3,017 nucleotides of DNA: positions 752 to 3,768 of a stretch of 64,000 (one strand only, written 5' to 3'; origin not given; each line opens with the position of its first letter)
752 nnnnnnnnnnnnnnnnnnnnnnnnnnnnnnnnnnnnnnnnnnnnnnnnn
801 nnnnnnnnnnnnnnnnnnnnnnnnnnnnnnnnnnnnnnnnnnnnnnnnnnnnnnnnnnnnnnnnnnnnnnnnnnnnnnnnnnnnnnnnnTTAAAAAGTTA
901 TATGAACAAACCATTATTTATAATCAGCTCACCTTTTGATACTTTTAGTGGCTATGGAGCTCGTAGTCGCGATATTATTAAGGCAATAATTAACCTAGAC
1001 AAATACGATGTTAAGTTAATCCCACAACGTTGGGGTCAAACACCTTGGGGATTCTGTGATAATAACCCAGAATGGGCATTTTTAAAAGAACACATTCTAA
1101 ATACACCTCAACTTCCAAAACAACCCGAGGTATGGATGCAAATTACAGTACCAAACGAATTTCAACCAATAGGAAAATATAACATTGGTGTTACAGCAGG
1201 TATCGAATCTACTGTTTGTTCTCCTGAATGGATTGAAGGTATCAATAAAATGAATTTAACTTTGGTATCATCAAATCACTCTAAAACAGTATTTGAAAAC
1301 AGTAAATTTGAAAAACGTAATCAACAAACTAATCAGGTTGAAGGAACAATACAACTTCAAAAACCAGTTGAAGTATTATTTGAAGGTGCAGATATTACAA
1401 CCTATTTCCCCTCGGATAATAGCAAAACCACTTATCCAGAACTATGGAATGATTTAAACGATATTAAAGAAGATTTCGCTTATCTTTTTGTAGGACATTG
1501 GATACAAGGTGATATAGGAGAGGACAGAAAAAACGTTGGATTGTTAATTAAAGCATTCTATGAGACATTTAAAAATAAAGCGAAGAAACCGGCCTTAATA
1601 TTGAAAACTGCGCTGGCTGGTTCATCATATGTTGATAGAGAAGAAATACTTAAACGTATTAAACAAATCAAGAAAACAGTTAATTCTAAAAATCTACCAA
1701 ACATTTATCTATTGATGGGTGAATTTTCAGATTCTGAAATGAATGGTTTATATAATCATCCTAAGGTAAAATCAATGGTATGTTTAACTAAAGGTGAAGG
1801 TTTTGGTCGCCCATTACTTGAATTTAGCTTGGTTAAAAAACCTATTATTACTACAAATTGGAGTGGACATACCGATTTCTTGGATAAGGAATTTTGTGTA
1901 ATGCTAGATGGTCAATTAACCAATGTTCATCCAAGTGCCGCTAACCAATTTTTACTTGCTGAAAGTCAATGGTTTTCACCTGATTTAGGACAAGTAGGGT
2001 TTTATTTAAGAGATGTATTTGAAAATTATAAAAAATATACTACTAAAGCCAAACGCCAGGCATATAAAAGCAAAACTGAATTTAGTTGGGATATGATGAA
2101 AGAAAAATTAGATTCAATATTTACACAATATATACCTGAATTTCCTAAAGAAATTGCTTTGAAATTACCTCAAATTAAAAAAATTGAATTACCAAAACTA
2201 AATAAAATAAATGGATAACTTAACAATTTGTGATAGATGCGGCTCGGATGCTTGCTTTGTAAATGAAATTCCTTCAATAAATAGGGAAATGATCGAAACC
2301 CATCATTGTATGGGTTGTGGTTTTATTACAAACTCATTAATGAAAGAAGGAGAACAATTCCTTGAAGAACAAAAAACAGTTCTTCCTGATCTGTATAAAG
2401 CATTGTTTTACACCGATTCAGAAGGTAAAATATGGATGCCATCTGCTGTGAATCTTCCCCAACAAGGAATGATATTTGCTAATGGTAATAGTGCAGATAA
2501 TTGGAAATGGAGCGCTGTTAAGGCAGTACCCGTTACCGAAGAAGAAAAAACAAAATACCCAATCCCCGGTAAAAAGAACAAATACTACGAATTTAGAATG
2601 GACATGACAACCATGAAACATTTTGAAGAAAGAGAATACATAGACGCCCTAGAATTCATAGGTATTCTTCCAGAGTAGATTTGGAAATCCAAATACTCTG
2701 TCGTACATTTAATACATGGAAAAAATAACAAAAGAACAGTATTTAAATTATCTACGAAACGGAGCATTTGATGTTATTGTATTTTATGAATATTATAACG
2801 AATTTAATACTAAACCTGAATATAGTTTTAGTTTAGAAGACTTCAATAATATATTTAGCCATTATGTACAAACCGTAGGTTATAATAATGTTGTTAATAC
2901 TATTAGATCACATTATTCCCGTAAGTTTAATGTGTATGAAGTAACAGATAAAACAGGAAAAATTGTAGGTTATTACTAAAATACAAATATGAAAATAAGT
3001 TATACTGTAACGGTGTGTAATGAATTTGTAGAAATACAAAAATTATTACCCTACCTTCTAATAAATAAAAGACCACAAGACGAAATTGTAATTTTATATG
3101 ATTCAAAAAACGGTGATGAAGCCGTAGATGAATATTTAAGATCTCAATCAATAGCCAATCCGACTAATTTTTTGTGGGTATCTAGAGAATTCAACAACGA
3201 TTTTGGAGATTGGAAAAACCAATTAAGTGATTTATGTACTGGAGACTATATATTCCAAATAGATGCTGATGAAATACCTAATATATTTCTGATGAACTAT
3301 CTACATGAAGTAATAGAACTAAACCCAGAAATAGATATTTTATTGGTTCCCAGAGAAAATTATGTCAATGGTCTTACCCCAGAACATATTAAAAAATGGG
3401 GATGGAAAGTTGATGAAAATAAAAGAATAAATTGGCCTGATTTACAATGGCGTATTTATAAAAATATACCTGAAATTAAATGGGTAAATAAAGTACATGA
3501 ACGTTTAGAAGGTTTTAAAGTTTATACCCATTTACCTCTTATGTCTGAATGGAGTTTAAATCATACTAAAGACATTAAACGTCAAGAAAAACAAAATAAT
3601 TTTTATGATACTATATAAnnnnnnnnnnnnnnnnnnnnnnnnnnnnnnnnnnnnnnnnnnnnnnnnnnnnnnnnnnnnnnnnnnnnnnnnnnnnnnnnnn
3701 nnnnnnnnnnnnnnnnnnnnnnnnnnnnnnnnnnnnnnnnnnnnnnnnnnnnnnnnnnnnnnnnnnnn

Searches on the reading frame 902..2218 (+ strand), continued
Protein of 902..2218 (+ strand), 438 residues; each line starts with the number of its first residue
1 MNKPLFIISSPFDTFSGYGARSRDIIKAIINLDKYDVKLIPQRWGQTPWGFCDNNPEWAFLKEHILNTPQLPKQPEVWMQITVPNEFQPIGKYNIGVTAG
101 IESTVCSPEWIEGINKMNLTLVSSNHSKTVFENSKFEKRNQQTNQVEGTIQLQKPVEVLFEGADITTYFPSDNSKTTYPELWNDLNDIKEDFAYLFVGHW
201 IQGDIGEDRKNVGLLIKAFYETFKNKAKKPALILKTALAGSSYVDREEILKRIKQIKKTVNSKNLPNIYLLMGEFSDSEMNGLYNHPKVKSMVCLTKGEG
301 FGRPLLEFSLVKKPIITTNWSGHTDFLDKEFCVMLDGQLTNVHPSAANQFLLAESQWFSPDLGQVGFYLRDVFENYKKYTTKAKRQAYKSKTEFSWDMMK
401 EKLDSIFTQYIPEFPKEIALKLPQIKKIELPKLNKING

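Call 75: predict_structure(alignment_id=A4)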
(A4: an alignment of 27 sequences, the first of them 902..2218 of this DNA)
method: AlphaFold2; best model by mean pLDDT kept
length: 438 residues; sequences in the alignment: 27
mean_pLDDT: 55.3   pTM: 0.49
mean pLDDT of the five models: 55.3, 46.5, 46.0, 43.1, 42.8
residues with pLDDT >= 90: 4; 70-90: 121; 50-70: 119; < 50: 194
segments of 3 or more residues with pLDDT < 50: 43-47, 73-108, 117-129, 157-183, 199-207, 237-244, 298-311, 322-326, 342-355, 382-404, 409-438
pLDDT, mean of each block of 10 residues (from residue 1): 66 58 64 79 58 82 75 43 29 24 33 49 45 62 71 52 24 26 62 71 43 76 86 62 50 75 82 57 73 59 36 65 52 63 36 47 74 77 44 38 47 36 38 41
secondary structure, 60 per line:
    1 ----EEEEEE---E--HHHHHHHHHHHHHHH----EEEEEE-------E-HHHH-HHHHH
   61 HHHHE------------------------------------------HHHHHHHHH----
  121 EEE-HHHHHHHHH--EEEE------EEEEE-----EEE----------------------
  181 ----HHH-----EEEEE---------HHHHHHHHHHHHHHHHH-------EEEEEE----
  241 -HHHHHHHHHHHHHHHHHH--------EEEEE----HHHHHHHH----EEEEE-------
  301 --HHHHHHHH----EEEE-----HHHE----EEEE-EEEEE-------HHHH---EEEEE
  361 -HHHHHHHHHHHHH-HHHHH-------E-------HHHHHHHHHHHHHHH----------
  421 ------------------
elements in order: E5-10 H17-31 E36-41 H51-54 H56-64 H108-116 E121-123 H125-133 E136-139 E146-150 E156-158 E193-197 H207-223 E231-236 H242-259 E268-272 H277-284 E289-293 H303-310 E315-318 E332-335 E337-341 H349-352 E356-360 H362-374 H376-380 H396-410

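Call 77: search_solved_structures(query=A5, max_evalue=0.1, show_alignments=1)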
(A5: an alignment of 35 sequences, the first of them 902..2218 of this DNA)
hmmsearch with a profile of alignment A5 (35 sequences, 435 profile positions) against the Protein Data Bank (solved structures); distinct sequences matched with E-value up to 0.1: 5.
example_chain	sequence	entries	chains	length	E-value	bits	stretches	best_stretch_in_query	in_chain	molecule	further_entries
3oy2_A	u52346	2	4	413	5.3e-05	25.4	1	262-334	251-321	Glycosyltransferase B736L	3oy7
2f9f_A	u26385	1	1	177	0.00048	22.2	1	269-341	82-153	first mannosyl transferase (wbaZ-1)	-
4xso_B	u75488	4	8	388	0.0029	19.7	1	293-333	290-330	Alr3699 protein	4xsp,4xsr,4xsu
2plw_A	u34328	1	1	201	0.019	16.9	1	245-287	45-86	Ribosomal RNA methyltransferase, putative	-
8i3j_A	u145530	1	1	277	0.056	15.4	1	196-260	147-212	Dynein axonemal heavy chain 1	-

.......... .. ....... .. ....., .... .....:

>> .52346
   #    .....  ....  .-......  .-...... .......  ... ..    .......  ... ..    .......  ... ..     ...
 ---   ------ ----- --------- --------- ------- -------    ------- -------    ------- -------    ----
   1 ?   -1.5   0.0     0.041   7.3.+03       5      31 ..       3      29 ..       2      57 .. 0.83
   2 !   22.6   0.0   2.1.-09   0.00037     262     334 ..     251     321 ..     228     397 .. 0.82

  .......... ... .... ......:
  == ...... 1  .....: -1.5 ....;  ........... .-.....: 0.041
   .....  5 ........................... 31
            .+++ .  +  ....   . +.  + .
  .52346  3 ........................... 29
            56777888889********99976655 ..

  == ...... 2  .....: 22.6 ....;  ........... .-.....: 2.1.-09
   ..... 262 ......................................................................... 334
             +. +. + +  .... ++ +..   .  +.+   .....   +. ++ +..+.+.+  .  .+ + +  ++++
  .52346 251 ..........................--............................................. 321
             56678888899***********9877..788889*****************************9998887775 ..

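Call 100: search_solved_structures(query=A7, max_evalue=0.1)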
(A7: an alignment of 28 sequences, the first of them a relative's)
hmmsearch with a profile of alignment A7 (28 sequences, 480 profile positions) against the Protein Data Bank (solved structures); distinct sequences matched with E-value up to 0.1: 49.
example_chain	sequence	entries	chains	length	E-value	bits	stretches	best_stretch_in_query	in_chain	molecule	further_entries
3oy2_A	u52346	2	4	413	5.5e-18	67.9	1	94-354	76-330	Glycosyltransferase B736L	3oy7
6kih_A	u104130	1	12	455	5.4e-09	38.3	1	147-337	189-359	Tll1590 protein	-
2x6q_A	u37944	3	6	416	3.2e-07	32.4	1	234-340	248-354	TREHALOSE-SYNTHASE TRET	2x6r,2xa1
2xa2_A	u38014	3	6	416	4.2e-06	28.8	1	234-340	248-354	TREHALOSE-SYNTHASE TRET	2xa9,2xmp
2jjm_A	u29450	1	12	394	7.8e-06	27.9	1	189-341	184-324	GLYCOSYL TRANSFERASE, GROUP 1 FAMILY PROTEIN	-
3mbo_A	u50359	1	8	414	8.8e-06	27.7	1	189-341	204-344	Glycosyltransferase, group 1 family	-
3c48_A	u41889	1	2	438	1.4e-05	27.1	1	275-336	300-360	Predicted glycosyltransferases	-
3c4q_A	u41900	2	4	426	1.4e-05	27.1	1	275-336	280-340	Predicted glycosyltransferases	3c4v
5d00_A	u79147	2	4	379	2.3e-05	26.4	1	266-341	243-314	N-acetyl-alpha-D-glucosaminyl L-malate synthase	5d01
9dcm_B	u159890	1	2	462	8e-05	24.5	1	291-341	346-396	Sucrose-phosphate synthase-like protein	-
8vrf_B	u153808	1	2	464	8.1e-05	24.5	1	291-341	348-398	Sucrose-phosphate synthase-like protein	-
8uag_A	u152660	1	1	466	8.1e-05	24.5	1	291-341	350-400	Sucrose-phosphate synthase-like protein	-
7qsg_A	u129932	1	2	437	0.00013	23.9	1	281-345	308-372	D-inositol 3-phosphate glycosyltransferase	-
5i45_A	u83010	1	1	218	0.0002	23.2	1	270-336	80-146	Glycosyl transferases group 1 family protein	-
9m88_C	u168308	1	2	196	0.00037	22.3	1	279-340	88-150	Glycogen synthase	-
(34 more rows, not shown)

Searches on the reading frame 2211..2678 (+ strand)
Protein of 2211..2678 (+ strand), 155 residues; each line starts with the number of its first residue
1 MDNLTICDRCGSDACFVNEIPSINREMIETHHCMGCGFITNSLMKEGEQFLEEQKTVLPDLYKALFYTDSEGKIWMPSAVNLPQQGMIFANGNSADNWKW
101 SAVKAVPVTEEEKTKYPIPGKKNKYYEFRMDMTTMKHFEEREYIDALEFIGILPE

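Call 3: search_protein_families(library=pfam, proteins=[window:2211-2678:+], max_evalue=0.01)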
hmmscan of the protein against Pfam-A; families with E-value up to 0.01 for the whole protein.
window:2211-2678:+ (155 aa): 1 family
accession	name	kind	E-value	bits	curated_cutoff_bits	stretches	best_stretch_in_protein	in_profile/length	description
PF14354.12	Lar_restr_allev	-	0.0056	17.3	28.6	1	3-57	2-50/58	Restriction alleviation protein Lar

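Call 4: search_protein_families(library=phrogs, proteins=[window:2211-2678:+], max_evalue=0.001)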
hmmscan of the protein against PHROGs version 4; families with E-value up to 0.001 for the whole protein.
window:2211-2678:+ (155 aa): 0 families

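Call 29: search_protein_families(library=ncbifam, proteins=[window:2211-2678:+], max_evalue=0.1)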
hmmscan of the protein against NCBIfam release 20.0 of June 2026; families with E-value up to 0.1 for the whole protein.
window:2211-2678:+ (155 aa): 0 families

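Call 42: search_dna_similar(query=window:2211-2678:+, collection=phages, mode=protein, max_rows=40, max_evalue=0.001, rows=spread)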
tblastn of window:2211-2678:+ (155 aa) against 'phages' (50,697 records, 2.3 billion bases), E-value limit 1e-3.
Records with a match: 4; places in all: 4; records where one place covers at least 80% of the query: 4.
Best place of each record, by identity: <60% 4.
By first word of the organism name: Flavobacterium 4.
By host as written in the record: Flavobacterium sp. LMO8 4.
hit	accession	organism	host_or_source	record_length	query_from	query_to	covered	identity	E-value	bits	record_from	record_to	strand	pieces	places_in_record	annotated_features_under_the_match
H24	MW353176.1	Flavobacterium phage vB_FspM_immuto_3-5A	Flavobacterium sp. LMO8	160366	2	150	96%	36.9%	5e-31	122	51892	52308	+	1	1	hypothetical protein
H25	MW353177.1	Flavobacterium phage vB_FspM_immuto_13-6C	Flavobacterium sp. LMO8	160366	2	150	96%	36.9%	5e-31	122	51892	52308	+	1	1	hypothetical protein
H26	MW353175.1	Flavobacterium phage vB_FspM_immuto_2-6A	Flavobacterium sp. LMO8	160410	2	150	96%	36.9%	5e-31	122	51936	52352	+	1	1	hypothetical protein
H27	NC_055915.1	Flavobacterium phage vB_FspM_immuto_2-6A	Flavobacterium sp. LMO8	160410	2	150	96%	36.9%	5e-31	122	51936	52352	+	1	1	hypothetical protein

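Call 74: search_protein_representatives(protein=window:2211-2678:+)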
Query: 155 residues. Proteins with E-value up to 0.001 (for the whole library): 467; up to 1e-10: 239; up to 1e-30: 26. The best 150 are listed.
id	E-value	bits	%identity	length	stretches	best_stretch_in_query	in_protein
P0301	1.4e-48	181.0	53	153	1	2-153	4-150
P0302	1.8e-48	180.6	56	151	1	3-153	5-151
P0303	7.9e-45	168.8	54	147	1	1-154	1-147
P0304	1.7e-43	164.5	65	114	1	44-153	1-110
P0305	1.0e-42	162.0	43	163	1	2-153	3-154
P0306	1.5e-39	151.6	45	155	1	2-153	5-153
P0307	2.5e-39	151.0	48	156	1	2-150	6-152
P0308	3.1e-39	150.6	47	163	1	2-153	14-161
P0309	5.0e-39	150.0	51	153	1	2-155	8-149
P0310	1.2e-37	145.5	48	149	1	2-153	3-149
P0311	1.4e-37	145.2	44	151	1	1-152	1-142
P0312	2.5e-37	144.4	53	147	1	2-155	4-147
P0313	5.8e-37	143.3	52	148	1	23-152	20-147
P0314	2.3e-36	141.3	48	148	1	2-153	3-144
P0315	5.3e-36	140.1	69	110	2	1-66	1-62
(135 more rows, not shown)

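Call 81: search_solved_structures(query=A6, max_evalue=1)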
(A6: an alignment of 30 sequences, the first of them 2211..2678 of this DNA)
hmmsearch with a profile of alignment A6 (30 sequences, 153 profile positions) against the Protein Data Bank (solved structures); distinct sequences matched with E-value up to 1: 13.
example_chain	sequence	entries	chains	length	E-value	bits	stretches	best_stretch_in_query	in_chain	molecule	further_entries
1qyp_A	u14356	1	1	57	0.016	18.3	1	4-38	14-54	RNA POLYMERASE II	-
8hkx_S27A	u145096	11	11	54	0.092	15.8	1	4-36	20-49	30S ribosomal protein S27ae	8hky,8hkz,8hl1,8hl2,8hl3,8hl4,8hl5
9fhl_Y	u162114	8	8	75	0.11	15.6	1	4-37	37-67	Small ribosomal subunit protein eS31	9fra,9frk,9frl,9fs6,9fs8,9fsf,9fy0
7oqy_Y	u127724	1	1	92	0.15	15.2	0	6-38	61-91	DNA-directed RNA polymerase, subunit M (RpoM-2)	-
8qsz_I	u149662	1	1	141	0.15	15.1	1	6-38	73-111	DNA-directed RNA polymerase II subunit RPB9,RBP9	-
1pft_A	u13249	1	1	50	0.18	14.9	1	1-39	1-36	TFIIB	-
7ob9_I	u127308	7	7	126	0.23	14.5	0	7-38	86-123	DNA-directed RNA polymerase I subunit RPA12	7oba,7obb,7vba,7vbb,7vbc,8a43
3h0g_I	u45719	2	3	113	0.44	13.6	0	6-36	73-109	DNA-directed RNA polymerase II subunit RPB9 | RNA polymerase II subunit Rpb9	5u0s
5xy3_j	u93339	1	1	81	0.49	13.5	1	3-43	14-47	Ribosomal protein L37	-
2yt5_A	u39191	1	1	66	0.51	13.4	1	4-39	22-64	Metal-response element-binding transcription factor 2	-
3qt1_I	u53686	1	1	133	0.58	13.2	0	7-35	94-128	DNA-directed RNA polymerase II subunit RPB9, DNA-directed RNA polymerase III subunit RPC10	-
2en8_A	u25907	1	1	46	0.63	13.1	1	3-33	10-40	Zinc finger protein 224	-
3pok_A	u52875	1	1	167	0.88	12.6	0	100-140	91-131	Interleukin-1 beta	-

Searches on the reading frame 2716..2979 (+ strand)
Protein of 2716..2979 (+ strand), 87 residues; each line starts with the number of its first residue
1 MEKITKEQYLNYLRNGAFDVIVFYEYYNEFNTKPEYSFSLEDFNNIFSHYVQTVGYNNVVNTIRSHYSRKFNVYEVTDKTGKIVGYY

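Call 3: search_protein_families(library=pfam, proteins=[window:2716-2979:+], max_evalue=0.01)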
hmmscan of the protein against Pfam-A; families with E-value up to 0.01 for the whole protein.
window:2716-2979:+ (87 aa): 0 families

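Call 4: search_protein_families(library=phrogs, proteins=[window:2716-2979:+], max_evalue=0.001)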
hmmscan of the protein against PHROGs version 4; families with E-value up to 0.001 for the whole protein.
window:2716-2979:+ (87 aa): 0 families

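Call 29: search_protein_families(library=ncbifam, proteins=[window:2716-2979:+], max_evalue=0.1)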
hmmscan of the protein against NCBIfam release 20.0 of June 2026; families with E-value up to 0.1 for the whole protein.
window:2716-2979:+ (87 aa): 0 families

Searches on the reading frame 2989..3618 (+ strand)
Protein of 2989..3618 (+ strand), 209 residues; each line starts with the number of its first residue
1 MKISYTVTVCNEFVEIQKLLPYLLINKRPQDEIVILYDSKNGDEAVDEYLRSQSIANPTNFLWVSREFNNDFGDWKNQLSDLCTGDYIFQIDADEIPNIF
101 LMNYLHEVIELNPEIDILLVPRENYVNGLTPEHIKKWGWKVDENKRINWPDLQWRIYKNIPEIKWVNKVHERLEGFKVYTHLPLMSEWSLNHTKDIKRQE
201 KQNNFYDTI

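Call 3: search_protein_families(library=pfam, proteins=[window:2989-3618:+], max_evalue=0.01)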
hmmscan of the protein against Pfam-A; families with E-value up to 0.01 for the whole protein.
window:2989-3618:+ (209 aa): 1 family
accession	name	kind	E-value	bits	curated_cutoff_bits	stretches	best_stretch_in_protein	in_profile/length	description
PF00535.33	Glycos_transf_2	-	8.8e-06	26.2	23.3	1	7-141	4-136/168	Glycosyl transferase family 2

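Call 4: search_protein_families(library=phrogs, proteins=[window:2989-3618:+], max_evalue=0.001)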
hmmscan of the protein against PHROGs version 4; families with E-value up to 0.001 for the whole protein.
window:2989-3618:+ (209 aa): 0 families

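Call 29: search_protein_families(library=ncbifam, proteins=[window:2989-3618:+], max_evalue=0.1)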
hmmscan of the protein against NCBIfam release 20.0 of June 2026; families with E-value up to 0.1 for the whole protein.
window:2989-3618:+ (209 aa): 1 family
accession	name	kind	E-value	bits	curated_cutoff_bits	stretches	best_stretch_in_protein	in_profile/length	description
TIGR03937.1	PgaC_IcaA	equivalog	0.058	12.3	422.3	1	2-115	46-156/407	poly-beta-1,6-N-acetyl-D-glucosamine synthase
